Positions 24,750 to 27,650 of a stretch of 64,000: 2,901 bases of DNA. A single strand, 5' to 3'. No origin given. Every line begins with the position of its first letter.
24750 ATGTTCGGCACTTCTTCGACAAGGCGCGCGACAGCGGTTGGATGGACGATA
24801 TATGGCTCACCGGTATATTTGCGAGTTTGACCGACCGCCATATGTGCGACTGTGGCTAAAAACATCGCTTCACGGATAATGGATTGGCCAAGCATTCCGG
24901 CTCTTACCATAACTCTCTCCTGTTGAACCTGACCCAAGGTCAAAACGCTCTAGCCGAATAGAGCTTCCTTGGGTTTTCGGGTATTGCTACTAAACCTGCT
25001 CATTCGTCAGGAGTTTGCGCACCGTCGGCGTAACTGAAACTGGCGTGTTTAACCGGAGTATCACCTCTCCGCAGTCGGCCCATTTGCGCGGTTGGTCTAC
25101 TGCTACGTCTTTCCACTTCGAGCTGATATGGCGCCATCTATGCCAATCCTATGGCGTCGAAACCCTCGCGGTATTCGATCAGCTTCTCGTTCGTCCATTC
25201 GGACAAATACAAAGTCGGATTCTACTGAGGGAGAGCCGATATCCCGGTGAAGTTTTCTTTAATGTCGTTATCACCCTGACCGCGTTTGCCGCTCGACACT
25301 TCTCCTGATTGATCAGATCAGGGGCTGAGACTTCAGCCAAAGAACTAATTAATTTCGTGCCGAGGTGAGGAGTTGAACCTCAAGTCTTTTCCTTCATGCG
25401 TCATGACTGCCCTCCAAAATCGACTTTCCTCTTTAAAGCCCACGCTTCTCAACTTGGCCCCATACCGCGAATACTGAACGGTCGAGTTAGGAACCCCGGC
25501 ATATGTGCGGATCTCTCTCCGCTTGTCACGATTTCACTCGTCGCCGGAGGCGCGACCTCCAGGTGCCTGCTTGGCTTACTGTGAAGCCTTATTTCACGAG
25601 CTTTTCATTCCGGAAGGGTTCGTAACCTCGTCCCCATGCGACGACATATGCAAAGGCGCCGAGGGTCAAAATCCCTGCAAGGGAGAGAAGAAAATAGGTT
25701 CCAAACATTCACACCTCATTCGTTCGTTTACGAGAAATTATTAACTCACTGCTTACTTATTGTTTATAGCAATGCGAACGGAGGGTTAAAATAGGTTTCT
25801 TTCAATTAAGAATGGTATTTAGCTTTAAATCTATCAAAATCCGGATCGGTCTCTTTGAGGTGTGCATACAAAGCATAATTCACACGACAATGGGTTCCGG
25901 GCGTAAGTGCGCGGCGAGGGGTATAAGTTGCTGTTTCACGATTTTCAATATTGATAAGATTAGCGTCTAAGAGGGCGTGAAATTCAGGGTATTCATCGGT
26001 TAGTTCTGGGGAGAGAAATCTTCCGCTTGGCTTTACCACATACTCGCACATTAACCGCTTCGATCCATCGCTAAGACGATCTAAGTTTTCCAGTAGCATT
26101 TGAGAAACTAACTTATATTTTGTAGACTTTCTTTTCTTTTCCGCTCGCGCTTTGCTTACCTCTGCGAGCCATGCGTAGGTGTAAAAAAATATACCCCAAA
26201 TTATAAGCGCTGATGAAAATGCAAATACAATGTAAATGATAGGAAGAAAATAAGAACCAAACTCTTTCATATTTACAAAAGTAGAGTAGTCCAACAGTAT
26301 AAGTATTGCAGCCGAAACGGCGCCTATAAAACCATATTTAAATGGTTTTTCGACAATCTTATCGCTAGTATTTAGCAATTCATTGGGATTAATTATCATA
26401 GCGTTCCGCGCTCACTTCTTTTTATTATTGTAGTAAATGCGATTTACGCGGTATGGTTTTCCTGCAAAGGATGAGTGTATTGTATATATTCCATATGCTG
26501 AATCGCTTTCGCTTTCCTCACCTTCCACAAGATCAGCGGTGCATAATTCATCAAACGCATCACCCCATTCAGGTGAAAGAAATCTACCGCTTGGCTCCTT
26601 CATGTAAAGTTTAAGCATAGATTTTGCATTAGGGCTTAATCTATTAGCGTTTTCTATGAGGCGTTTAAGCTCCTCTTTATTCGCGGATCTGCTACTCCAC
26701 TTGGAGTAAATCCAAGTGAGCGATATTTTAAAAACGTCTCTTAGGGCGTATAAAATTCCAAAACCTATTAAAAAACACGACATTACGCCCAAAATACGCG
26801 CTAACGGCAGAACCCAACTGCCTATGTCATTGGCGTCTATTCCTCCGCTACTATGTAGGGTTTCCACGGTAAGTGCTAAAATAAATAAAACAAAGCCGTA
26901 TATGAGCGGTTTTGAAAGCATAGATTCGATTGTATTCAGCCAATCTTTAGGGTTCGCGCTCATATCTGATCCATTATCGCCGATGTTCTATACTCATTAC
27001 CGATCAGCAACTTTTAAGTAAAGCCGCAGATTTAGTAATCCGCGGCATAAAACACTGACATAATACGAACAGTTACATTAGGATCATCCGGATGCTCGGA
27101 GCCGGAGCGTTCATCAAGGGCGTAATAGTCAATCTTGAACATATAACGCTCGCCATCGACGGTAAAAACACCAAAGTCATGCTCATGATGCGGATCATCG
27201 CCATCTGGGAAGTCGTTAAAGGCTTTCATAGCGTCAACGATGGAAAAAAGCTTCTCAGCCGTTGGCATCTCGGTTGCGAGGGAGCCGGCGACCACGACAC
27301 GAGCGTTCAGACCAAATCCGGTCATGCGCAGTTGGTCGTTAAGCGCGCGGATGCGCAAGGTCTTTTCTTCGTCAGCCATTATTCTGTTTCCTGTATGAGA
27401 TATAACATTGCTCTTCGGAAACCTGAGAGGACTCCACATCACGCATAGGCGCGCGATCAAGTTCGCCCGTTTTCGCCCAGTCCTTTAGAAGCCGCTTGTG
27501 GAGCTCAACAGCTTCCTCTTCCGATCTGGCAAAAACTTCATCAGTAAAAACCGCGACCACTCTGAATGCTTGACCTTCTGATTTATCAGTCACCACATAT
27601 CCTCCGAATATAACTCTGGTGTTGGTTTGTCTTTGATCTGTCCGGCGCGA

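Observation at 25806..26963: Tandem paralogous two-TM membrane proteins in an AT-rich insert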

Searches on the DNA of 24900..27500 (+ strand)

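Call 7: search_dna_similar(query=window:25500-27500:+, collection=phages, mode=near, max_rows=20)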
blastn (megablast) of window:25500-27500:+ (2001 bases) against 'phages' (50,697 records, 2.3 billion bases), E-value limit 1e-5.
No match.

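Call 8: search_dna_similar(query=window:25500-27500:+, collection=ecoli_genomes, mode=near, max_rows=15)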
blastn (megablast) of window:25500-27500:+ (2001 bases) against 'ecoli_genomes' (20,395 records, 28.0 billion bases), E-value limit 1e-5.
No match.
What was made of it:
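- Tried and rejected: Megablast of the locus against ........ phages and complete E. coli genomes found no match (calls 7, 8).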

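Call 97: search_rna_families(source=window, start=24900, end=25800, threshold=evalue, max_evalue=1)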
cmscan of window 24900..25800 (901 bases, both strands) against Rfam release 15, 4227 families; matches with E-value up to 1: 0.
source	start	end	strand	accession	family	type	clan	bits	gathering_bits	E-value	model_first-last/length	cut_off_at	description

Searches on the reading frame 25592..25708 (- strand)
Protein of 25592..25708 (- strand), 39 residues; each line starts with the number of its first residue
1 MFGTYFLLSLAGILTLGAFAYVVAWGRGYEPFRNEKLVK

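Call 96: search_protein_families(library=phrogs, proteins=[window:25592-25708:-], max_evalue=0.01)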
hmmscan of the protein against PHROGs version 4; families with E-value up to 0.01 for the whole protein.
window:25592-25708:- (39 aa): 0 families
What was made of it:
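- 25589..25708 (-): 39-aa single-helix membrane peptide gene with its own promoter-like motif. It is adjacent to the cassette and probably a separate unit. No PHROG match (call 96).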

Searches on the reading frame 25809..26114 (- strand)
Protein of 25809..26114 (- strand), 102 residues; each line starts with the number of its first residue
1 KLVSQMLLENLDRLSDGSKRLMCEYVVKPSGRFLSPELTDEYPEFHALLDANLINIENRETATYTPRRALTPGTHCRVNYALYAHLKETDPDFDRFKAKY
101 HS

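Call 85: predict_structure(alignment_id=A7)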
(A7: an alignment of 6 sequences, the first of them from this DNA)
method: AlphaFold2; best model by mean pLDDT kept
length: 102 residues; sequences in the alignment: 6
mean_pLDDT: 91.5   pTM: 0.83
mean pLDDT of the five models: 91.5, 90.2, 88.6, 84.9, 82.3
residues with pLDDT >= 90: 76; 70-90: 25; 50-70: 1; < 50: 0
segments of 3 or more residues with pLDDT < 50: none
pLDDT, mean of each block of 10 residues (from residue 1): 91 95 91 88 93 92 87 94 94 93 74
secondary structure, 60 per line:
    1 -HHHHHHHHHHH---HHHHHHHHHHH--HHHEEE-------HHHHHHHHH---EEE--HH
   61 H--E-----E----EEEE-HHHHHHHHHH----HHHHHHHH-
elements in order: H2-12 H16-26 E32-34 H42-50 E54-56 E75-78 H80-89 H94-101
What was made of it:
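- On Holins (class II): The proteins are 183 and 197 aa with a folded C-domain of about 100 aa (call 85).
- The C-domain is winged-helix-like: a helix-helix-strand-helix-strand-wing pattern with pLDDT 91.5 (call 85).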

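Call 87: fold_search(model_id=the predicted structure, library=viral)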
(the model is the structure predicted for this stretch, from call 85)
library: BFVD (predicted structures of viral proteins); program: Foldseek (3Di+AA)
matches with E <= 10: 208; with E <= 0.001: 0
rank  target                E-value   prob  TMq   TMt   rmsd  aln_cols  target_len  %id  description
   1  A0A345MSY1            1.1e-01  0.69  0.44  0.32   6.2       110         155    8  Resolvase [crAssphage sp. isolate ctbg_1]
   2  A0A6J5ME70            1.5e-01  0.35  0.38  0.16  10.3       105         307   15  Helix-turn-helix domain containing protein [uncultured Caudovirales phage]
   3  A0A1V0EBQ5            1.6e-01  0.72  0.46  0.32   7.5        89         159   19  (no name in the UniProt tables at hand)
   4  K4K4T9                1.9e-01  0.90  0.47  0.36   3.4        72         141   15  (no name in the UniProt tables at hand)
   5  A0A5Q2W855            1.9e-01  0.57  0.41  0.48   7.1        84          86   13  (no name in the UniProt tables at hand)
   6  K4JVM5                2.1e-01  0.66  0.41  0.36   7.3        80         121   16  Uncharacterized protein [Caulobacter phage CcrSwift]
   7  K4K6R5                2.3e-01  0.63  0.43  0.51   6.5        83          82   11  Uncharacterized protein [Caulobacter phage CcrColossus]
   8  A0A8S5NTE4            2.6e-01  0.63  0.44  0.42   6.3        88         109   15  Uncharacterized protein [Myoviridae sp. ctzc413]
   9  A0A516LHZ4            3.6e-01  0.25  0.38  0.29   9.6       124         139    8  (no name in the UniProt tables at hand)
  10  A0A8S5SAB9            3.6e-01  0.15  0.34  0.18  13.2       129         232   16  Z DNA-binding protein [Siphoviridae sp. ctgaY24]
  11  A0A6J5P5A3            4.1e-01  0.44  0.44  0.44   5.3        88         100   15  Uncharacterized protein [uncultured Caudovirales phage]
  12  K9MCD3                4.1e-01  0.38  0.45  0.37   6.6       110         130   12  (no name in the UniProt tables at hand)
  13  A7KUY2                5.3e-01  0.21  0.38  0.29   6.8       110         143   10  (no name in the UniProt tables at hand)
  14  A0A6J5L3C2            5.7e-01  0.63  0.51  0.54   5.3        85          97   12  Uncharacterized protein [uncultured Caudovirales phage]
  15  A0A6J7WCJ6            6.1e-01  0.25  0.38  0.31   8.2        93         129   13  Uncharacterized protein [uncultured Caudovirales phage]
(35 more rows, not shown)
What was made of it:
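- The weak BFVD matches that carry names are mostly HTH or winged-HTH proteins (call 87).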
